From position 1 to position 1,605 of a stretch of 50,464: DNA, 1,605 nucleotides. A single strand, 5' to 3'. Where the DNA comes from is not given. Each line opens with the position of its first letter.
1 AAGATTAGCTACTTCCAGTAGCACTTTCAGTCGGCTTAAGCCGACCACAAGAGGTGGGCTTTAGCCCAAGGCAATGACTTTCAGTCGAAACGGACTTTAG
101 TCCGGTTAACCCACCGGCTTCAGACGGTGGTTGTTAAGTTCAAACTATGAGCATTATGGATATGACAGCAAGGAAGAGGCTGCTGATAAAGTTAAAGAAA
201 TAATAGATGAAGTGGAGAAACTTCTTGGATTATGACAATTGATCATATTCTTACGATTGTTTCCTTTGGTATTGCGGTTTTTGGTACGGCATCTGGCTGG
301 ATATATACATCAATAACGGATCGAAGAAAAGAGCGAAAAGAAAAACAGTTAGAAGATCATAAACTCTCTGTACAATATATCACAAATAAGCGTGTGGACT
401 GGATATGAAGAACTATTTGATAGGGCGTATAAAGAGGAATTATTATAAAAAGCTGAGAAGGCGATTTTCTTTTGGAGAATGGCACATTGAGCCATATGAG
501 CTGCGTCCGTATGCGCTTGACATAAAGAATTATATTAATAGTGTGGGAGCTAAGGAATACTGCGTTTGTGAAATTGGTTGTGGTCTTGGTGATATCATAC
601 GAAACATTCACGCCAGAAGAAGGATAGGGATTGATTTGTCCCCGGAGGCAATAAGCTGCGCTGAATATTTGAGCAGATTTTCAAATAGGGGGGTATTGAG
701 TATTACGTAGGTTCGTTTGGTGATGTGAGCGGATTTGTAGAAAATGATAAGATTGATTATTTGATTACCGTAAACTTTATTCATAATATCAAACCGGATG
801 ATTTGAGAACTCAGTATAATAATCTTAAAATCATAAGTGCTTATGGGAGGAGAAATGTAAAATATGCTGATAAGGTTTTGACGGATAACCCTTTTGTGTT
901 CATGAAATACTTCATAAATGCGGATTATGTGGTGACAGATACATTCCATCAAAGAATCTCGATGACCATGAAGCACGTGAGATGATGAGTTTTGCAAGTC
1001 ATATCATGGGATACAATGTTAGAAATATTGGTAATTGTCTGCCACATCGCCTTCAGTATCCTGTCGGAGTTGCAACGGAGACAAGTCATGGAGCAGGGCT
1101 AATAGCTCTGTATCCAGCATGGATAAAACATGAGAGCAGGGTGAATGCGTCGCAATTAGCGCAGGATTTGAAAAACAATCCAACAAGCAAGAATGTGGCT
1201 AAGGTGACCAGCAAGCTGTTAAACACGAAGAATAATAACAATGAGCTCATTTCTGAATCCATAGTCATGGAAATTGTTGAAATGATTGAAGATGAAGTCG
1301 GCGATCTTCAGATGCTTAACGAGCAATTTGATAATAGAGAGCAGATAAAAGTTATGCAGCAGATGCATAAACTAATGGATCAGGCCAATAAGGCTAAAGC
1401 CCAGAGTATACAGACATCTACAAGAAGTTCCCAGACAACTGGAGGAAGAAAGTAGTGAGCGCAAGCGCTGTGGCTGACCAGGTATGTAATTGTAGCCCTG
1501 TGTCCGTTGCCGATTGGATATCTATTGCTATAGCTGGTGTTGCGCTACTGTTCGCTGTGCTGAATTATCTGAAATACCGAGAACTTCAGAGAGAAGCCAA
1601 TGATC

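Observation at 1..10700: Low-GC accessory island made of mobile and defence fragments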

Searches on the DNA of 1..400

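Call 47: search_rna_families(source=window, start=1, end=400, threshold=evalue, max_evalue=10)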
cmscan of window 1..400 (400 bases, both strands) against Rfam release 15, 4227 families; matches with E-value up to 10: 3.
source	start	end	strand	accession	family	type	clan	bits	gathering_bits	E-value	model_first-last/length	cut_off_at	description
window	173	231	+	RF01306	sR52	Gene; snRNA; snoRNA; CD-box;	-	26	50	0.0018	1-60/60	no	Small nucleolar RNA sR52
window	80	143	-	RF02351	psRNA14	Gene; sRNA;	-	16.9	60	3.4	1-84/84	no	Proteobacteria sRNA psRNA14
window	96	131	-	RF02803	PyrR205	Gene; snRNA; snoRNA; HACA-box;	-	13.1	35.6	3.7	1-61/61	no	Pyrobaculum sRNA 205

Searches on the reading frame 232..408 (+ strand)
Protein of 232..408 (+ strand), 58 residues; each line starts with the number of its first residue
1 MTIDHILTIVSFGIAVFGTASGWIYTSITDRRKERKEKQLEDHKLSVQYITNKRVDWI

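Call 25: search_protein_families(library=pfam, max_evalue=5, proteins=[window:232-408:+])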
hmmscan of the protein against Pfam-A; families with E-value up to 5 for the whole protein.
window:232-408:+ (58 aa): 0 families

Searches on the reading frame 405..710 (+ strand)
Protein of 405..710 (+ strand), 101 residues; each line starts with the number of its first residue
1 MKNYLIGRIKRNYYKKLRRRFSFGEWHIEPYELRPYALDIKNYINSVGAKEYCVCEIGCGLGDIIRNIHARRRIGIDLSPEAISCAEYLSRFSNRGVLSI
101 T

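Call 4: search_protein_families(library=pfam, max_evalue=0.01, proteins=[window:405-710:+])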
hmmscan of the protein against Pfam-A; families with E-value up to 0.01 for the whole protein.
window:405-710:+ (101 aa): 3 families
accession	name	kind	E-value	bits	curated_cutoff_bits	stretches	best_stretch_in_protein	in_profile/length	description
PF13649.12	Methyltransf_25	-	0.0014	19.7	27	1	54-87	1-38/97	Methyltransferase domain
PF08242.18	Methyltransf_12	-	0.0015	19.7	30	1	56-94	2-45/98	Methyltransferase domain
PF13847.12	Methyltransf_31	-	0.0015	18.7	27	1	51-88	4-46/145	Methyltransferase domain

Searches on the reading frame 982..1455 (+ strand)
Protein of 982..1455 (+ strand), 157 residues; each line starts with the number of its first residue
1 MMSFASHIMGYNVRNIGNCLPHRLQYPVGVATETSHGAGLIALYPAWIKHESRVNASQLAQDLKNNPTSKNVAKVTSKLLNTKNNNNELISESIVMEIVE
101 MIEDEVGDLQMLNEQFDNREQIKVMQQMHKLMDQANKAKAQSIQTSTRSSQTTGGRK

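Call 4: search_protein_families(library=pfam, max_evalue=0.01, proteins=[window:982-1455:+])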
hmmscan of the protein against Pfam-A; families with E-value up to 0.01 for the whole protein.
window:982-1455:+ (157 aa): 1 family
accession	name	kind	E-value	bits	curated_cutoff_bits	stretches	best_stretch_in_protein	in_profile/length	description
PF25137.1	ADH_Fe_C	-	1.4e-07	31.9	27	1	2-125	56-164/194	Fe-containing alcohol dehydrogenase family, C-terminal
